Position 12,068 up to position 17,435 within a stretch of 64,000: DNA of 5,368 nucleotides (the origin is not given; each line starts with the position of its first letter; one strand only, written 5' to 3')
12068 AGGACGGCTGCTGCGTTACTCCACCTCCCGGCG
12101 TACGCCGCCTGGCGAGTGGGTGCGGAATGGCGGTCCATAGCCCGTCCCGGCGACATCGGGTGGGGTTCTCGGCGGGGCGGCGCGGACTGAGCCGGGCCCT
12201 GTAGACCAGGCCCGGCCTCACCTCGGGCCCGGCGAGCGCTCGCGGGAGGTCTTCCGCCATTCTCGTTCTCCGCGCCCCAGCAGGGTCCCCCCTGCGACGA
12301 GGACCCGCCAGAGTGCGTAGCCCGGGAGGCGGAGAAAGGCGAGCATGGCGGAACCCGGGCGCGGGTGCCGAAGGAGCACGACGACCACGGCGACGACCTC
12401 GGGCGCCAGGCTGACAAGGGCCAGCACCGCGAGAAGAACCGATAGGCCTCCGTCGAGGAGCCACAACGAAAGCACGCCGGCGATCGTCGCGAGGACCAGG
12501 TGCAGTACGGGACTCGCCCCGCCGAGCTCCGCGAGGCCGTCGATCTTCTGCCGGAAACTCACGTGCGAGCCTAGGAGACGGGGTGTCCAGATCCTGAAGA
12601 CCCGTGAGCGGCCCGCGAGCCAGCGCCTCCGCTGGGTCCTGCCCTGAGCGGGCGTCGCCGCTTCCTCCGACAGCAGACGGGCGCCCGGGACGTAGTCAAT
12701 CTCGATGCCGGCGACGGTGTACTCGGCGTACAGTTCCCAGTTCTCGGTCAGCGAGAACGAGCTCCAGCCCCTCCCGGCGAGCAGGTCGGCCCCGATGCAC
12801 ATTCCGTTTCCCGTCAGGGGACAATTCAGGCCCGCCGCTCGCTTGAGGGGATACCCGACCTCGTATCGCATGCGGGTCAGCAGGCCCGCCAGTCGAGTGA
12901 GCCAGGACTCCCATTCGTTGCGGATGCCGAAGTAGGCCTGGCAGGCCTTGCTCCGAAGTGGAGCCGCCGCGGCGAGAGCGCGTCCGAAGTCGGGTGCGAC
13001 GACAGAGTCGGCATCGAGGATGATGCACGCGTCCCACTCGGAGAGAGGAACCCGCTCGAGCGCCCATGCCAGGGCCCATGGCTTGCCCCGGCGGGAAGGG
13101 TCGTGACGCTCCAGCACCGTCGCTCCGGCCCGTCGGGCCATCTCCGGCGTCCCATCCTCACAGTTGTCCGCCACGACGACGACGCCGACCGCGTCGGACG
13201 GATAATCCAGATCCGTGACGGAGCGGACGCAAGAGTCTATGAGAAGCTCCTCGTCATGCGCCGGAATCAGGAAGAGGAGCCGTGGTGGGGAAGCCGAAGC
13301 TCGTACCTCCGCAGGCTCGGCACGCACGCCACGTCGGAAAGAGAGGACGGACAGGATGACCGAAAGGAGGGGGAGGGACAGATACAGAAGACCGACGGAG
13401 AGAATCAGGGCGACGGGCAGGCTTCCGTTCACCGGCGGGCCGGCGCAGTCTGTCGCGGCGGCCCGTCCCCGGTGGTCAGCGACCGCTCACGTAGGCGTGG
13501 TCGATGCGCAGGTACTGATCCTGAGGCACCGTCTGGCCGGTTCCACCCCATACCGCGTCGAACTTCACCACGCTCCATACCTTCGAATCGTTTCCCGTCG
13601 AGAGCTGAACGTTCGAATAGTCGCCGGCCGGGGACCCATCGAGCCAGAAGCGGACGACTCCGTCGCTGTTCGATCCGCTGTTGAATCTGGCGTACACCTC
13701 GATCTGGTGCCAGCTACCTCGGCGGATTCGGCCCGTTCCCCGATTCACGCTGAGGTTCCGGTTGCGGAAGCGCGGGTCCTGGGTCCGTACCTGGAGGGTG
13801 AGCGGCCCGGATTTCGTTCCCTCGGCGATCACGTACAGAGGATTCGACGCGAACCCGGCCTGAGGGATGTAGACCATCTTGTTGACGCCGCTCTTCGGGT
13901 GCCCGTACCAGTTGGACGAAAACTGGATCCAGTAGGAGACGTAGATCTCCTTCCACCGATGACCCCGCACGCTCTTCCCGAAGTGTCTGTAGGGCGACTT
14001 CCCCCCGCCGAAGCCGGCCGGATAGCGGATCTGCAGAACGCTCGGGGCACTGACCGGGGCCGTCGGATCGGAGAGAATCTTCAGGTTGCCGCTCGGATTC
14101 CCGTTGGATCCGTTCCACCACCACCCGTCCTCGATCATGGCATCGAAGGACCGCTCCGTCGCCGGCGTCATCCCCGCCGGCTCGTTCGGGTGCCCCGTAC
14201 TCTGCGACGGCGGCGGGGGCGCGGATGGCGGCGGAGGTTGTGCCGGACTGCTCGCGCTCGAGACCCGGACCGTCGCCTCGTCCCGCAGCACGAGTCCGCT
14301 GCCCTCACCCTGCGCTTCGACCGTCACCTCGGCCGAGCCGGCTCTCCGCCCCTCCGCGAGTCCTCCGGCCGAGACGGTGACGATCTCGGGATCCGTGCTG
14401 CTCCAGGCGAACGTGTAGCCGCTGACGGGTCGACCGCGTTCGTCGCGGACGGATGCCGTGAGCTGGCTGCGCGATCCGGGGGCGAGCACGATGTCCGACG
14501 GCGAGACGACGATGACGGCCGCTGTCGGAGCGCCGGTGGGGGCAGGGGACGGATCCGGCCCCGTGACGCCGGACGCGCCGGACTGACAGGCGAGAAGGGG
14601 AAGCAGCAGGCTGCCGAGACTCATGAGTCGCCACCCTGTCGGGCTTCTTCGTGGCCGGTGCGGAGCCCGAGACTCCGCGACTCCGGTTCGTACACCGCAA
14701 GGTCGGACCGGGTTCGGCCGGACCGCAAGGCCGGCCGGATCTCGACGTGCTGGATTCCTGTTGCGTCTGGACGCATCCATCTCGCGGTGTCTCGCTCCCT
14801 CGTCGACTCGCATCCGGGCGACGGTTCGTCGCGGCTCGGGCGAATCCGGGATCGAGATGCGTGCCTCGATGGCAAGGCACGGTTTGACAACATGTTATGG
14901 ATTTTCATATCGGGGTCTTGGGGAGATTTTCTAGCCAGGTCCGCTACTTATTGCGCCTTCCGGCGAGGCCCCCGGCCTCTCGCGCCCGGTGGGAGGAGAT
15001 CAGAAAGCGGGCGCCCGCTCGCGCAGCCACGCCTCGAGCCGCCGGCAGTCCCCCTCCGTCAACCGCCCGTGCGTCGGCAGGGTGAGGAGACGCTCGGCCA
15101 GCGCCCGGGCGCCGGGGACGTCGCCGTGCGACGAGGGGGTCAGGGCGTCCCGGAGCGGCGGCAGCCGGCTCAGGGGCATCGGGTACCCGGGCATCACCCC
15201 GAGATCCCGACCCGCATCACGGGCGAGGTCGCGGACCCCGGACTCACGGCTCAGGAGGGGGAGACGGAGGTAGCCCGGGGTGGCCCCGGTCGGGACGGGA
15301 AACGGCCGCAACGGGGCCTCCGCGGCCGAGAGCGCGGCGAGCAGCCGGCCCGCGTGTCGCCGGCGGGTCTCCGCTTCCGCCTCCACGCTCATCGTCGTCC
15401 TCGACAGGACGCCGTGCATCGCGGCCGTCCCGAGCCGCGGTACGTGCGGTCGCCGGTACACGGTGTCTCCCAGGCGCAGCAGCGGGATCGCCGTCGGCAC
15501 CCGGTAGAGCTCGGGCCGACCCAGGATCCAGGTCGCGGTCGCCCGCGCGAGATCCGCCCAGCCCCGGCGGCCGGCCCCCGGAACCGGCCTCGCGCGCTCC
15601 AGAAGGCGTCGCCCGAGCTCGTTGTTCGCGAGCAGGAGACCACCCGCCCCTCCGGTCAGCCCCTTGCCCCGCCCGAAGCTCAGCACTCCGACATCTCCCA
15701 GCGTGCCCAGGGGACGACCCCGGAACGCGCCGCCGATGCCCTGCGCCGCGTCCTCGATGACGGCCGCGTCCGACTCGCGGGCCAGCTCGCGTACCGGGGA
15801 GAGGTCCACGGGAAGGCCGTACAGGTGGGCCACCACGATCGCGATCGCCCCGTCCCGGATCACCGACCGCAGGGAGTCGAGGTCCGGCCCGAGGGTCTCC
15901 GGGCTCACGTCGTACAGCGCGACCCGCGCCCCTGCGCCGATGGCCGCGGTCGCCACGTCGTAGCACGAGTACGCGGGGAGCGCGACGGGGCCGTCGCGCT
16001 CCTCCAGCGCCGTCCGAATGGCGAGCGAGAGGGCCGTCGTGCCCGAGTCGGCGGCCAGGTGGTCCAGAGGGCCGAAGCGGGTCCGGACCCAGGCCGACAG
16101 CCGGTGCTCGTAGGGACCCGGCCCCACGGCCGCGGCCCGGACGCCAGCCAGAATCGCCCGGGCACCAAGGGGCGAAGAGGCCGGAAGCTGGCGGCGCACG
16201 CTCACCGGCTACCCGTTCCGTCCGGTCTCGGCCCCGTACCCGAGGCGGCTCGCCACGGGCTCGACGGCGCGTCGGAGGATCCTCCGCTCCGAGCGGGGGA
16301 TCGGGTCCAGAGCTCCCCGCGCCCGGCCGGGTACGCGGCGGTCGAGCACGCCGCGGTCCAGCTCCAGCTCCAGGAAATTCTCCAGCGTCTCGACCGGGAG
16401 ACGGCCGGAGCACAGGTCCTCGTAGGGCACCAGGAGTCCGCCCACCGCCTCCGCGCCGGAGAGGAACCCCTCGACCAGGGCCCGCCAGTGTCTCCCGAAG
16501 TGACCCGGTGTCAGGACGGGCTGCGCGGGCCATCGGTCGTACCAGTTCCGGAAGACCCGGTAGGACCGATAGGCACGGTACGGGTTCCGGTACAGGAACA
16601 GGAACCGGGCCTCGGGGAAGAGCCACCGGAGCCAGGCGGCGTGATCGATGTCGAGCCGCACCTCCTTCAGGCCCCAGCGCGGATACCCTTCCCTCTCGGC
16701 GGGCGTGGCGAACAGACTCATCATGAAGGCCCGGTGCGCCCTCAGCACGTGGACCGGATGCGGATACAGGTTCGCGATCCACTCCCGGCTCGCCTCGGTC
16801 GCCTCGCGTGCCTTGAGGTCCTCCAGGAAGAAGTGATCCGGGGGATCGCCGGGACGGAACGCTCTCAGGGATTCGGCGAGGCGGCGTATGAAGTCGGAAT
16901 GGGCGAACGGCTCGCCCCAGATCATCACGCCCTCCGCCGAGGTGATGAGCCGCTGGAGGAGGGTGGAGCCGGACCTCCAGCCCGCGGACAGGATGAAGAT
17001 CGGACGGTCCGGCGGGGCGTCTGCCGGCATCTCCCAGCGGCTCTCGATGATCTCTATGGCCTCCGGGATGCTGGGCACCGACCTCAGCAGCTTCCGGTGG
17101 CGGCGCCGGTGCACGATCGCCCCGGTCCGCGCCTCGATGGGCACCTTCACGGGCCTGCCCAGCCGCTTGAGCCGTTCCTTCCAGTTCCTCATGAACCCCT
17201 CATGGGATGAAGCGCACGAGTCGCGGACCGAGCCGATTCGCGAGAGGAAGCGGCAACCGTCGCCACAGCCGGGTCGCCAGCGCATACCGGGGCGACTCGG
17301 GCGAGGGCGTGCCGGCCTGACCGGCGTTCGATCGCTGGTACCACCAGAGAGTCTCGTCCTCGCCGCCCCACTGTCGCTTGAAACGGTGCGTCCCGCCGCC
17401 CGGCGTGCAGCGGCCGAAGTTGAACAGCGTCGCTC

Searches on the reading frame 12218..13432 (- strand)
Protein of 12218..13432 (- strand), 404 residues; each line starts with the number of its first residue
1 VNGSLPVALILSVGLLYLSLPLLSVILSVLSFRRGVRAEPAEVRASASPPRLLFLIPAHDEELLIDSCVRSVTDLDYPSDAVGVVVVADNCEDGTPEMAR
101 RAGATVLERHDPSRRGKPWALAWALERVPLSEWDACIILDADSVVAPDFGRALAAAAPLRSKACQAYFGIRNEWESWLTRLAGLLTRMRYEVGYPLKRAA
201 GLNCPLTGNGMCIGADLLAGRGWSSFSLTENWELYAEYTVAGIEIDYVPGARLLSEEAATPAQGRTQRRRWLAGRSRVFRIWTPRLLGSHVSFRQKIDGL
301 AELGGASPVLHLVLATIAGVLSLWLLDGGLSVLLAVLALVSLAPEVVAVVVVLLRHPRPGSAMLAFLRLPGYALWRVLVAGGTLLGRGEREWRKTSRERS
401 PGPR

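Call 7: search_protein_families(library=pfam, proteins=[window:12218-13432:-])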
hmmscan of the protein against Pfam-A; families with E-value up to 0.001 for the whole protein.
window:12218-13432:- (404 aa): 3 families
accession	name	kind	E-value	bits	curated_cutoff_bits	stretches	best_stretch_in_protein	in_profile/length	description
PF13641.12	Glyco_tranf_2_3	-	7e-19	69.2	27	1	50-273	1-229/230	Glycosyltransferase like family 2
PF13632.12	Glyco_trans_2_3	-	1.1e-13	51.9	27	1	137-325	3-185/198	Glycosyl transferase family group 2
PF00535.33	Glycos_transf_2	-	1.9e-09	38.1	23.3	1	55-174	3-122/168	Glycosyl transferase family 2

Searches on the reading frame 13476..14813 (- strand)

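Call 7: search_protein_families(library=pfam, proteins=[window:13476-14813:-])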
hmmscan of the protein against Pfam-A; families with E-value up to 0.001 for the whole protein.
window:13476-14813:- (445 aa): 4 families
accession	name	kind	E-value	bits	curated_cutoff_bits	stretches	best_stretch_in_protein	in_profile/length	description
PF02368.24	Big_2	-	4.6e-07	30.1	22.8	1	101-168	5-69/79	Bacterial Ig-like domain (group 2)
PF21294.4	Polysacc_lyase_14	-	5.1e-07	30.1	27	1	353-428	127-201/215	Polysaccharide lyase 14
PF14099.13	Polysacc_lyase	-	1.2e-05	25.7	29.9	1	288-408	63-183/210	Polysaccharide lyase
PF02369.22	Big_1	-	4.3e-05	24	34.9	0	114-172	16-73/93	Bacterial Ig-like domain (group 1)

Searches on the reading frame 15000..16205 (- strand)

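Call 7: search_protein_families(library=pfam, proteins=[window:15000-16205:-])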
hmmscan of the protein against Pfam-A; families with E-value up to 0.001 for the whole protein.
window:15000-16205:- (401 aa): 1 family
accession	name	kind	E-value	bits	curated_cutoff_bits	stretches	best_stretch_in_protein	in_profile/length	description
PF01041.23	DegT_DnrJ_EryC1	-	1e-35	124.1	19.8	1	30-196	23-189/360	DegT/DnrJ/EryC1/StrS aminotransferase family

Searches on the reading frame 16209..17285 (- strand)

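Call 12: search_protein_families(library=pfam, proteins=[window:16209-17285:-])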
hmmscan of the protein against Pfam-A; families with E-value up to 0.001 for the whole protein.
window:16209-17285:- (358 aa): 1 family
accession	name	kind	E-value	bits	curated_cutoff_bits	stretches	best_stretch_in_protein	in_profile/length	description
PF13469.12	Sulfotransfer_3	-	6.4e-14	53.2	27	1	95-294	1-198/216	Sulfotransferase family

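Call 33: search_protein_families(library=ncbifam, proteins=[window:16209-17285:-], max_evalue=0.00001)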
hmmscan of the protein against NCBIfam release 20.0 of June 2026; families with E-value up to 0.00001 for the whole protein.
window:16209-17285:- (358 aa): 0 families
